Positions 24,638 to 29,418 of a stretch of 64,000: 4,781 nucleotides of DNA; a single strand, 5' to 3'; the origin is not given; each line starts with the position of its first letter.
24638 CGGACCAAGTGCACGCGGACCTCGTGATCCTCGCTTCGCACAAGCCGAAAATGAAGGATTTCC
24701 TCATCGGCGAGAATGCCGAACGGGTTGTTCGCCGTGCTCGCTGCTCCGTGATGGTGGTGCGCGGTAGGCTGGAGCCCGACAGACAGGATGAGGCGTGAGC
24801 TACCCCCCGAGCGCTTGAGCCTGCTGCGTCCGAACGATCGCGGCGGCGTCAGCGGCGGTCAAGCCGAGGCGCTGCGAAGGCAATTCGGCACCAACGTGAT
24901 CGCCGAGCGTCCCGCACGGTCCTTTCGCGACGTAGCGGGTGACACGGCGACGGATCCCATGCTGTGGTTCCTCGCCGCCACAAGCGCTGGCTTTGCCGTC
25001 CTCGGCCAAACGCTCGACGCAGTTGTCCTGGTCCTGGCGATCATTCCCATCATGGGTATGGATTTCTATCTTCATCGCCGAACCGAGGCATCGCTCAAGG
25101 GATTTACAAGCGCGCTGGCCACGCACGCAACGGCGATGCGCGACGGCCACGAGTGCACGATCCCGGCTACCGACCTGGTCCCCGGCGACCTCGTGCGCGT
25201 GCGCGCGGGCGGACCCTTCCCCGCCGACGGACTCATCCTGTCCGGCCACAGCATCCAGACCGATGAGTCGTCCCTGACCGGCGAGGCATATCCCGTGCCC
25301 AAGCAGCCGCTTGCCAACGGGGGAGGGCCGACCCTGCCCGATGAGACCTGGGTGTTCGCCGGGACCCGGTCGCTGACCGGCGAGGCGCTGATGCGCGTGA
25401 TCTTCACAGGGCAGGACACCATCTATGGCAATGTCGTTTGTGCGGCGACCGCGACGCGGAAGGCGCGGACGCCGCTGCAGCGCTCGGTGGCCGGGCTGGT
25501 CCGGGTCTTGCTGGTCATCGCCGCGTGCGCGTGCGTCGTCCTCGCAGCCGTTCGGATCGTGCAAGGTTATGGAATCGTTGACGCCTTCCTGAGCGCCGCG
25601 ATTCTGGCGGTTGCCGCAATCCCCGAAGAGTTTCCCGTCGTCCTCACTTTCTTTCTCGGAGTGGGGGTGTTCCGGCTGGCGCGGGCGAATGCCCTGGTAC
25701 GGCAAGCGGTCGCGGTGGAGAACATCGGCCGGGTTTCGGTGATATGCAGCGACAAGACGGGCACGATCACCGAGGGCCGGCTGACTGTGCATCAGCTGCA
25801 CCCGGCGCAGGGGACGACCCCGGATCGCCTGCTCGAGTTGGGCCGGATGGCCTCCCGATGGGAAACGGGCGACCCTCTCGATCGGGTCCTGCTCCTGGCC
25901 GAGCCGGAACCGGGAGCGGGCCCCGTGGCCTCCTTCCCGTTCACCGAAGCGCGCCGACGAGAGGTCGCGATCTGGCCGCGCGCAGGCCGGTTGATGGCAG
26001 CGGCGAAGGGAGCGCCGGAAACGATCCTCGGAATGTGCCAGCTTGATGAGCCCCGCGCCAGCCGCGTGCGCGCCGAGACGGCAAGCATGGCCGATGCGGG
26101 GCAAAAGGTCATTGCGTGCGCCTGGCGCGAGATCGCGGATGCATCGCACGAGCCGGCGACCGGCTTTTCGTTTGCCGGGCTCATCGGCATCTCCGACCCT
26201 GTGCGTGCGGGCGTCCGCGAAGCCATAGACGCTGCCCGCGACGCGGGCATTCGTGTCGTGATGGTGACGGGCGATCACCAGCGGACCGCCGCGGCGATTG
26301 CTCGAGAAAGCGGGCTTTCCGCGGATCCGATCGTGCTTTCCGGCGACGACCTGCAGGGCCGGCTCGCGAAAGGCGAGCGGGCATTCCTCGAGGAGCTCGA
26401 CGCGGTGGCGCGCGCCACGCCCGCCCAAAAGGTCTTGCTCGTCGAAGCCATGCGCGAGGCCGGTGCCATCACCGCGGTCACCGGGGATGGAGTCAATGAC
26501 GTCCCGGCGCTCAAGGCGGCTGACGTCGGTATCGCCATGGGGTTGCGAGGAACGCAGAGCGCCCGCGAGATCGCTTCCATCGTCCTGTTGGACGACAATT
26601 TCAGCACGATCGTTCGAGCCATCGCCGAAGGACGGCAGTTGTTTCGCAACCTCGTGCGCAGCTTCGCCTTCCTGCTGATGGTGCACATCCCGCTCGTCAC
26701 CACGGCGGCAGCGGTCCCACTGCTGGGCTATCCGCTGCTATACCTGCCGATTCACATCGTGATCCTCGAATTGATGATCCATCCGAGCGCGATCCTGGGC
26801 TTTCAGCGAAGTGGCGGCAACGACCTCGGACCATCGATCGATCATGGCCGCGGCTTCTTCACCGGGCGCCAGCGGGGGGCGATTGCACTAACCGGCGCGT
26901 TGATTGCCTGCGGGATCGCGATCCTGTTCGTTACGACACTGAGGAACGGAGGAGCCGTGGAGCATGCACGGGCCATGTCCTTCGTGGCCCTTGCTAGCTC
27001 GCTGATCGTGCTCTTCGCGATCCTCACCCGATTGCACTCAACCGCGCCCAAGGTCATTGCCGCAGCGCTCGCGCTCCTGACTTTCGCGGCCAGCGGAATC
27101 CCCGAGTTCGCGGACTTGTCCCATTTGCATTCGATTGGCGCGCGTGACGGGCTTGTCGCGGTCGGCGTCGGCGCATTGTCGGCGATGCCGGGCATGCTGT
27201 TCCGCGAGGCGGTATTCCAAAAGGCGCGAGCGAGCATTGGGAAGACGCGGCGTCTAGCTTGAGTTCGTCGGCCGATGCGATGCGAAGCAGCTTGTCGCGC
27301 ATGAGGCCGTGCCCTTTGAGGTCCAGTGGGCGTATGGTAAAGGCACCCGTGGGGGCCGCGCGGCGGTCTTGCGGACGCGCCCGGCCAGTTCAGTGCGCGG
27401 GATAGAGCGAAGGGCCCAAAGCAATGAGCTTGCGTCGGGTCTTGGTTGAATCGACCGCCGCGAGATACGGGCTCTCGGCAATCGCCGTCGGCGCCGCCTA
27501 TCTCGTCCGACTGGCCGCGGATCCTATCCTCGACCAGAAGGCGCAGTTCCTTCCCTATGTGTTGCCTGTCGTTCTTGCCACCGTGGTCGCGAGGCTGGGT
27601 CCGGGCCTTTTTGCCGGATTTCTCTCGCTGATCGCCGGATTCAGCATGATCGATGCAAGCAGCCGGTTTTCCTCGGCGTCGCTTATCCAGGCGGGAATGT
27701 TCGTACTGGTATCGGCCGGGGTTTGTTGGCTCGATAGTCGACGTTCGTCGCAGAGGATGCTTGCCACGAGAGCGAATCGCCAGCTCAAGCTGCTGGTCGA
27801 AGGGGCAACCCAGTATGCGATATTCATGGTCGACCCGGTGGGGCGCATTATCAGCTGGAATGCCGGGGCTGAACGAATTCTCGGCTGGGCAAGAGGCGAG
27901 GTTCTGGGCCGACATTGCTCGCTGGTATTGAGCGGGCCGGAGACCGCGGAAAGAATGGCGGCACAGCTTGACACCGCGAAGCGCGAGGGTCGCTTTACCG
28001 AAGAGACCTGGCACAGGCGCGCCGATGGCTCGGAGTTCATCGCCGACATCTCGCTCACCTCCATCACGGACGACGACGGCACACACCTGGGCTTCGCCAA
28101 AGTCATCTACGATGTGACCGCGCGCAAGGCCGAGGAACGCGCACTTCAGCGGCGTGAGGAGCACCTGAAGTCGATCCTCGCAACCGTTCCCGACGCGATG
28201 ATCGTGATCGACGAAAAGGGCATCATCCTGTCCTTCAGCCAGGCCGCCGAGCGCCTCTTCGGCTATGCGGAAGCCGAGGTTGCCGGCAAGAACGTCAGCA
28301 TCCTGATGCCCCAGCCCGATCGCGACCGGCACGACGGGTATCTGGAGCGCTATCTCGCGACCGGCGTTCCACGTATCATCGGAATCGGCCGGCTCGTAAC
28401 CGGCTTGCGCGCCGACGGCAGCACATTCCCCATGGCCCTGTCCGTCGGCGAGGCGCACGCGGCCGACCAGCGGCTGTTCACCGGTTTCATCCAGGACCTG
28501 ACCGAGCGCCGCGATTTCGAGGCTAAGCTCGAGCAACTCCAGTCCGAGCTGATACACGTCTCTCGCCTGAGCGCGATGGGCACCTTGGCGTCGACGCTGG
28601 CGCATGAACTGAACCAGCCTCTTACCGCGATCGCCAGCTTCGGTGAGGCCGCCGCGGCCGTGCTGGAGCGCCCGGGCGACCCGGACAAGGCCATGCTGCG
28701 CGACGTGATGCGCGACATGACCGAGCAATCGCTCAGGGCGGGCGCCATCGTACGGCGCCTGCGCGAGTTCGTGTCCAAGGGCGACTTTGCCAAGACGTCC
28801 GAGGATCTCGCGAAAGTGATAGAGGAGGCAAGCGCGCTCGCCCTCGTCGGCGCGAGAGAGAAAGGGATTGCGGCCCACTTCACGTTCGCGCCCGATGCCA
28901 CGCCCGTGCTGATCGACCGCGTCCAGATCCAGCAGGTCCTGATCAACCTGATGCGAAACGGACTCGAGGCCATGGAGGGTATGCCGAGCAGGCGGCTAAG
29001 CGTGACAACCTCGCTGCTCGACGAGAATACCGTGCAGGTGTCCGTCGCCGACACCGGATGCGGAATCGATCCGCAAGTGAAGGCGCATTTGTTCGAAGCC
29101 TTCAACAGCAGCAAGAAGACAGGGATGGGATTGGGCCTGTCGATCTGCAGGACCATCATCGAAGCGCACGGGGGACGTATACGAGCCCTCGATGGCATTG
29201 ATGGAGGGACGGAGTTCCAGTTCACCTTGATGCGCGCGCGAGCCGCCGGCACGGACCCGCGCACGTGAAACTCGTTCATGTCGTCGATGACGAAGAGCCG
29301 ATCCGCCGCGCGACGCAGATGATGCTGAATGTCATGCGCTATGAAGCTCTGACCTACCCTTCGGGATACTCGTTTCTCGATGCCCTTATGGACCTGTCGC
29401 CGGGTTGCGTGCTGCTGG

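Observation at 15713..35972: Twelve copies of an 18-bp non-palindromic box (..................), all intergenic, all on the + strand, confined to the stress block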

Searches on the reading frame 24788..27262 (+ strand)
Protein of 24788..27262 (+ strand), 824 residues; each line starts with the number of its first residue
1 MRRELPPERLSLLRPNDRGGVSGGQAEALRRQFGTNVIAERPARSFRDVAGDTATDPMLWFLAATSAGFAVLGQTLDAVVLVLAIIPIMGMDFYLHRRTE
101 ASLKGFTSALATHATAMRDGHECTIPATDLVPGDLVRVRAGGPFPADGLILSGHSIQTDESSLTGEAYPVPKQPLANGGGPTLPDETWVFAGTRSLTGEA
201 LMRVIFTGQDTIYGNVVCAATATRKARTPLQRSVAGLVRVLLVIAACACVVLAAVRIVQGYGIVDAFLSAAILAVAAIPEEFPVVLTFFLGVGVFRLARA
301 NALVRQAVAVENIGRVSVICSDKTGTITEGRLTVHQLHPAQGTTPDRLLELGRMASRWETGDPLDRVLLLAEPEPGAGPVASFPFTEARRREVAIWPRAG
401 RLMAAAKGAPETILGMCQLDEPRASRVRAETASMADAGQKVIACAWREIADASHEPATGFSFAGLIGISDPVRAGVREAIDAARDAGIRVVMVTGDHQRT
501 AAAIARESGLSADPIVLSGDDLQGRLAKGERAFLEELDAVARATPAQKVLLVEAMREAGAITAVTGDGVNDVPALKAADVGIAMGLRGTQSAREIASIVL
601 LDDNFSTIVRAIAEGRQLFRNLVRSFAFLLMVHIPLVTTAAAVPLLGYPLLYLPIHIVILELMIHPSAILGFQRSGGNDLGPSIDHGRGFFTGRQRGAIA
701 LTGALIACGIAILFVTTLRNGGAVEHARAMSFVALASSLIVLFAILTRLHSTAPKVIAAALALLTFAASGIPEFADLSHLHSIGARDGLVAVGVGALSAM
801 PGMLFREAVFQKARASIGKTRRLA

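Call 7: search_protein_families(library=pfam, proteins=[window:24788-27262:+], max_evalue=0.001)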
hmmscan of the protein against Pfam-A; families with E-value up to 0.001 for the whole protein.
window:24788-27262:+ (824 aa): 6 families
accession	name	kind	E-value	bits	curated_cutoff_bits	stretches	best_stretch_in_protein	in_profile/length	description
PF00122.25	E1-E2_ATPase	-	1e-38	133.1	28.1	1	110-299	3-180/181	E1-E2 ATPase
PF00702.32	Hydrolase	-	1.9e-18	68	26.4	1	317-579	2-191/191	haloacid dehalogenase-like hydrolase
PF12710.13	HAD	-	1e-07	33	27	1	468-576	85-189/189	haloacid dehalogenase-like hydrolase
PF08282.18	Hydrolase_3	-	1.9e-06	28.2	20.9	0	562-612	206-255/255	haloacid dehalogenase-like hydrolase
PF00689.26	Cation_ATPase_C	-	2.6e-05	24.5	27.3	1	649-799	1-166/175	Cation transporting ATPase, C-terminus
PF00690.31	Cation_ATPase_N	-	0.00019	21.4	20.4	1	15-65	15-65/69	Cation transporter/ATPase, N-terminus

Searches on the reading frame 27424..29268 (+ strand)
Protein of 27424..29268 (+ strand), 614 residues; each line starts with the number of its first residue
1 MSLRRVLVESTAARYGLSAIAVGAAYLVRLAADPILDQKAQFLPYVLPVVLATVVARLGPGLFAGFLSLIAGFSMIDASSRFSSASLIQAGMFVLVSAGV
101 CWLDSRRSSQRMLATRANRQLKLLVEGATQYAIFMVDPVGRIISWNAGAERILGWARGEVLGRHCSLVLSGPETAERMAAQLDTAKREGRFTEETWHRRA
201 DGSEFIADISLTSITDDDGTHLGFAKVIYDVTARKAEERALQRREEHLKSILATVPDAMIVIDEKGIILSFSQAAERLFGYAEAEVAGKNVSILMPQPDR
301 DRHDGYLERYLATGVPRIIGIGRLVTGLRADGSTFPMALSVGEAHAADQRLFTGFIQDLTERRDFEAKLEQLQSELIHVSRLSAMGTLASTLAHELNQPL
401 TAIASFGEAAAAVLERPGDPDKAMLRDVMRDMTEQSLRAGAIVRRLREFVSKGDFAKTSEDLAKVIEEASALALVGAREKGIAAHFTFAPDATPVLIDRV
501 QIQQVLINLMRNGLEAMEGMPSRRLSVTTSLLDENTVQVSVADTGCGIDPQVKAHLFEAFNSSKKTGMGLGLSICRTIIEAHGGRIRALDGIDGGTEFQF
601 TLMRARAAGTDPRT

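Call 7: search_protein_families(library=pfam, proteins=[window:27424-29268:+], max_evalue=0.001)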
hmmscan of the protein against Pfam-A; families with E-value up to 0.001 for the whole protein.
window:27424-29268:+ (614 aa): 9 families
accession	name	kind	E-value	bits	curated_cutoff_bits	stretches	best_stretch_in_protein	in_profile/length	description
PF00989.32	PAS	-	9.5e-34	116.2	22.6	2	246-358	1-112/113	PAS fold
PF13426.13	PAS_9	-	1.4e-29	102.8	27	2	132-233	3-103/103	PAS domain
PF02518.31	HATPase_c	-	5.6e-23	81.9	26.4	1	498-603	2-108/111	Histidine kinase-, DNA gyrase B-, and HSP90-like ATPase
PF08448.16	PAS_4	-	1.5e-22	80.3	23.1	2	131-235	6-109/110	PAS fold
PF13188.13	PAS_8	-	6.2e-14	51.8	21.8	1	246-303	1-55/65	PAS domain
PF08447.18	PAS_3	-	3.9e-09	37.1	25.6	1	142-227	1-88/89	PAS fold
PF00512.31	HisKA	-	5.3e-08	33.2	26.9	1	385-451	2-62/66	His Kinase A (phospho-acceptor) domain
PF24820.1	Diguanyl_cycl_sensor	-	1.7e-07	31.5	28.1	0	254-342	4-94/109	Diguanylate cyclase-like sensor domain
PF13493.11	DUF4118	-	5.1e-06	26.7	28.4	1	15-115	1-105/107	Domain of unknown function (DUF4118)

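Call 18: search_solved_structures(query=window:27424-29268:+, max_evalue=1e-10)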
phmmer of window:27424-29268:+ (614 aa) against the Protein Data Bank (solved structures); distinct sequences matched with E-value up to 1e-10: 30.
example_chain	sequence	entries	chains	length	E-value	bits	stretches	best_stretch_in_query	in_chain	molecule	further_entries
8a7f_A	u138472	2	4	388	4.5e-78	266.5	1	257-605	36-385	Putative Sensory box protein,Sensor protein FixL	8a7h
8a3u_A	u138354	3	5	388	6.7e-78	265.9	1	257-605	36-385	Putative Sensory box protein,Sensor protein FixL | Putative Sensory box protein,Putative Sensory box protein,Sensor protein FixL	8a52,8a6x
4gcz_A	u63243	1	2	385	1e-77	265.3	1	265-605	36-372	Blue-light photoreceptor, Sensor protein fixL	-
8js5_A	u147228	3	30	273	1e-54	189.4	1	142-377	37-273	Sensor protein FixL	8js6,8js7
1dp6_A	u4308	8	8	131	1.6e-47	165.6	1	244-373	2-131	FIXL PROTEIN | SENSOR PROTEIN FIXL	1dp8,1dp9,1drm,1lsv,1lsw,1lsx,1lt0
1y28_A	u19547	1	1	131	1.1e-46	162.9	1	244-373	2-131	Sensor protein fixL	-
2cmn_A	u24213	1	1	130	1.7e-46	162.3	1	244-373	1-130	SENSOR PROTEIN FIXL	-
1xj4_A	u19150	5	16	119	2e-42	148.8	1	254-372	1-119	Sensor protein fixL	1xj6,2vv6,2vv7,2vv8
1d06_A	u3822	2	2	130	1.1e-41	146.4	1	238-360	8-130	nitrogen fixation regulatory protein fixL | FIXL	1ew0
1xj2_A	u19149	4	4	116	2.2e-40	142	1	257-372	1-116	Sensor protein fixL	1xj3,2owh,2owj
3a0r_A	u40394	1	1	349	2.6e-24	89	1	248-602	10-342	Sensor protein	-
9jfj_A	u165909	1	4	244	1.2e-19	73.6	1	370-599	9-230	Sensor histidine kinase ZraS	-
5uht_A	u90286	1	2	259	1.6e-17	66.6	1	374-611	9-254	Sensor histidine kinase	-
6azr_A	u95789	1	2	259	1.6e-17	66.6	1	374-611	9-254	Sensor histidine kinase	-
2c2a_A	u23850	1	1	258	1.6e-17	66.6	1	374-611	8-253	SENSOR HISTIDINE KINASE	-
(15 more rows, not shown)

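Call 23: find_related_loci(query=window:27424-29268:+, collection=genome_contigs, flank=10000)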
Query window:27424-29268:+ (614 aa) in genome_contigs; peptide patterns used: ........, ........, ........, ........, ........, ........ (x = any residue, [..] = any of these).
599 stretches matched a pattern (row limit reached: there are more); 510 encode a relative of the query (tblastn E <= 1e-3); the best 80 are kept; 80 distinct loci.
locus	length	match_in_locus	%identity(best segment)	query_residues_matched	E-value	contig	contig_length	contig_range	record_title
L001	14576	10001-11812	63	15-604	0e+0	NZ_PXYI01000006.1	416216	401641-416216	Sphingomonas deserti strain GL-C-18 ZB100005, whole genome shotgun sequence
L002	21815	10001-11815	60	15-604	0e+0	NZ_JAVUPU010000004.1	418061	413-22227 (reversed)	Sphingosinicella sp. GR2756 Scaffold4, whole genome shotgun sequence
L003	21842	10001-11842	53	11-611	0e+0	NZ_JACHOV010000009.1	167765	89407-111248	Rhizorhapis suberifaciens strain DSM 7465 Ga0373210_09, whole genome shotgun sequence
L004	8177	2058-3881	53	15-607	0e+0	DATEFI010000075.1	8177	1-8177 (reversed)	MAG TPA_asm: Rhizorhapis sp. isolate SMAG_U8755 k141_205921, whole genome shotgun sequence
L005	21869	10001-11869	47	2-605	3e-180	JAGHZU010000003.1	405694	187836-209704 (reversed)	MAG: Caulobacter sp. isolate BIN4 scaffold3_cov0, whole genome shotgun sequence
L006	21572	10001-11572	55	94-605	4e-179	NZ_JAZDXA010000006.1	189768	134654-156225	Sphingobium sp. MK2 NODE_4_length_189768_cov_124.096715, whole genome shotgun sequence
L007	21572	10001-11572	54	94-605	3e-176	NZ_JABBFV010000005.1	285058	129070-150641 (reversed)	Sphingobium psychrophilum strain AR-3-1 contig5, whole genome shotgun sequence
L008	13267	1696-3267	54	94-605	5e-176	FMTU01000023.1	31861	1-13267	Sphingobium faniae strain CGMCC 1.7749 genome assembly, contig: IQ30DRAFT_scaffold00023.23, whole genome shotgun sequenc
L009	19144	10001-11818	50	15-607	6e-176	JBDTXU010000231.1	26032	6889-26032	MAG: Sphingomonas bacterium isolate cluster4_bin.123 NODE_2866_length_26032_cov_19.457482, whole genome shotgun sequence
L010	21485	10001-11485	55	120-613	1e-174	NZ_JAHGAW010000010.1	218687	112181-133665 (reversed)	Sphingobium nicotianae strain H33 Scaffold10, whole genome shotgun sequence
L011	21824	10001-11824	53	15-607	0e+0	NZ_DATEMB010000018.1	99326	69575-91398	MAG: Rhizorhapis sp. isolate SMAG_U8931 k141_325264, whole genome shotgun sequence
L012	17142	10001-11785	49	32-613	5e-173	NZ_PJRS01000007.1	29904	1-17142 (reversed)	Caulobacter zeae strain 410 SGCZ17, whole genome shotgun sequence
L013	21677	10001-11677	50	48-613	2e-172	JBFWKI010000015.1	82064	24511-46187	MAG: Sphingobium sp. isolate CA_2019_NHSR_39 NODE_804_length_82064_cov_10.315328_NHSR, whole genome shotgun sequence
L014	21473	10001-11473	57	121-611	8e-172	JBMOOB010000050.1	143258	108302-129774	MAG: Pseudomonadota bacterium isolate Betzabe_MAG091 MAG091_50, whole genome shotgun sequence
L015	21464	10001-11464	58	121-605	2e-171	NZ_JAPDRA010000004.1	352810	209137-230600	Sphingomonas canadensis strain FWC47 FWC47_scaffold4, whole genome shotgun sequence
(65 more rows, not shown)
